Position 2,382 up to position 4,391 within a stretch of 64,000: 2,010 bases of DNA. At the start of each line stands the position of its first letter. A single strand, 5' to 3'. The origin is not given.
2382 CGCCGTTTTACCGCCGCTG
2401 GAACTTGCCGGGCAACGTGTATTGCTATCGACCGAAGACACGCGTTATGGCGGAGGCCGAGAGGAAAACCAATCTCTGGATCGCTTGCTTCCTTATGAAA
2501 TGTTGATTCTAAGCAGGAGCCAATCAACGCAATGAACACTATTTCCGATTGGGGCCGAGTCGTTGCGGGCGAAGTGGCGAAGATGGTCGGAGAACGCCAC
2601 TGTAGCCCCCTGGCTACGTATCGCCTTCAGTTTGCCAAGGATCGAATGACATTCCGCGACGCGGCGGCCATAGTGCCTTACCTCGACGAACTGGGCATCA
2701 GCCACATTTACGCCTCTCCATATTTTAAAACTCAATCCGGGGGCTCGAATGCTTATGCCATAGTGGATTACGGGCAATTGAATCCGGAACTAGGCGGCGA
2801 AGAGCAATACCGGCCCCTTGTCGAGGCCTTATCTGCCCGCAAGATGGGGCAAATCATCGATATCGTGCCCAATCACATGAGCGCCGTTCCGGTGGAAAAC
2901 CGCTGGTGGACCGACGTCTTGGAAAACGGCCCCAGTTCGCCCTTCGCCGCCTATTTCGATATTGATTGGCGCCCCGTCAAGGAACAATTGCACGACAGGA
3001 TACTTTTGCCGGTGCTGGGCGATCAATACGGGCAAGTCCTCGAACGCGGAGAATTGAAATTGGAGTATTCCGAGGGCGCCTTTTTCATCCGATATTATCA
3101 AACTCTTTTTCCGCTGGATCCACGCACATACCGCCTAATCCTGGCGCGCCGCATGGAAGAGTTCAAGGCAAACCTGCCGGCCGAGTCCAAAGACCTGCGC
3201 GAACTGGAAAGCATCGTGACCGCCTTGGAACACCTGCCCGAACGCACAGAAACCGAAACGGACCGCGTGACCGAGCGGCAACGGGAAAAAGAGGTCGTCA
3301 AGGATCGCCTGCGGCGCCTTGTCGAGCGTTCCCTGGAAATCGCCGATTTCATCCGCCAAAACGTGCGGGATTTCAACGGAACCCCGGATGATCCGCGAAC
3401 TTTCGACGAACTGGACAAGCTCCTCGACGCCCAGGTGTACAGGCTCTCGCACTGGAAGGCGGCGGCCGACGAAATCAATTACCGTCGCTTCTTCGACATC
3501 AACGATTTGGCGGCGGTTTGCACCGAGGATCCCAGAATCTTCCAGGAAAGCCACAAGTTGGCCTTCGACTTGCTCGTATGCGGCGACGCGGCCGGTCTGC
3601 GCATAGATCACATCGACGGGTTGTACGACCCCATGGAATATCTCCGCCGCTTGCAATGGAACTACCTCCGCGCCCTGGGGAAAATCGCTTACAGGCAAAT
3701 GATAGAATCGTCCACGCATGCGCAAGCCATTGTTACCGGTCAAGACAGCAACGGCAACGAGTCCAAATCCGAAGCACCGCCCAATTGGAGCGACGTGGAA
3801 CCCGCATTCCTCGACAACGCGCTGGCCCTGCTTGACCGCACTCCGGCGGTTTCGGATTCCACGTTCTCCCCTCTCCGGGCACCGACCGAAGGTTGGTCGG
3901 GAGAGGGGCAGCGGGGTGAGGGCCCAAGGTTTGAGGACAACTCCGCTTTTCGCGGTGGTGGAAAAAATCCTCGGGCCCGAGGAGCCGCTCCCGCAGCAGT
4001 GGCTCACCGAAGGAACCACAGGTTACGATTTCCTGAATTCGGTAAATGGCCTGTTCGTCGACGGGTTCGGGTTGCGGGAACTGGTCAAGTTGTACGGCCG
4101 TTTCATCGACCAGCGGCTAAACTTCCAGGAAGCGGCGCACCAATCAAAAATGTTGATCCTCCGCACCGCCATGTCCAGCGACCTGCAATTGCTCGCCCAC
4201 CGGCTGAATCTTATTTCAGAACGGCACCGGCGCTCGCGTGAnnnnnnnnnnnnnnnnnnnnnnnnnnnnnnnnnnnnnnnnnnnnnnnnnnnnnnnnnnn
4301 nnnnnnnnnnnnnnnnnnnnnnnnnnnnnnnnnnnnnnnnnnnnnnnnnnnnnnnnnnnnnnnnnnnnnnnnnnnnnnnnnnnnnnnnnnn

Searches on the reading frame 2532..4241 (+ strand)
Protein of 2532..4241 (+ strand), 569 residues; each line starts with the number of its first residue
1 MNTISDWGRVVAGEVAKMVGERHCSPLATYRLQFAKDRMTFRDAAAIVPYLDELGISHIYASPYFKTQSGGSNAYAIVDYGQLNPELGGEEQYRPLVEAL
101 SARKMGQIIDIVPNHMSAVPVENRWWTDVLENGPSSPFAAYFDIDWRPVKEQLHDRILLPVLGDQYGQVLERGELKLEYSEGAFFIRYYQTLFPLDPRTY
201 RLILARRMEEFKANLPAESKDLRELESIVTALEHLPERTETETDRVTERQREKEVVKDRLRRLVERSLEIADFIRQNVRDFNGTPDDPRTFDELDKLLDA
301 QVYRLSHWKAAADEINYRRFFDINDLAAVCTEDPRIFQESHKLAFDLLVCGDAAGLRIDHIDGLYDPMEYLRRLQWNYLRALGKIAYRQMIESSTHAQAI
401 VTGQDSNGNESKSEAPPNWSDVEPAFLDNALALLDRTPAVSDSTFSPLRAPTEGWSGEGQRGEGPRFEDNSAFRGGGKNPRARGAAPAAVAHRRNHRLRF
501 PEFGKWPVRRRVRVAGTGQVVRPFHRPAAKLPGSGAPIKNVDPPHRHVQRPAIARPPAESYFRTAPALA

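Call 26: search_protein_families(library=pfam, proteins=[window:2532-4241:+], max_evalue=0.001)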
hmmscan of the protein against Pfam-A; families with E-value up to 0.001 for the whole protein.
window:2532-4241:+ (569 aa): 1 family
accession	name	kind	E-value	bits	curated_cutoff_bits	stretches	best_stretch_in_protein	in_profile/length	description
PF00128.31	Alpha-amylase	-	7.6e-15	55.5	22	1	49-150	26-120/446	Alpha amylase, catalytic domain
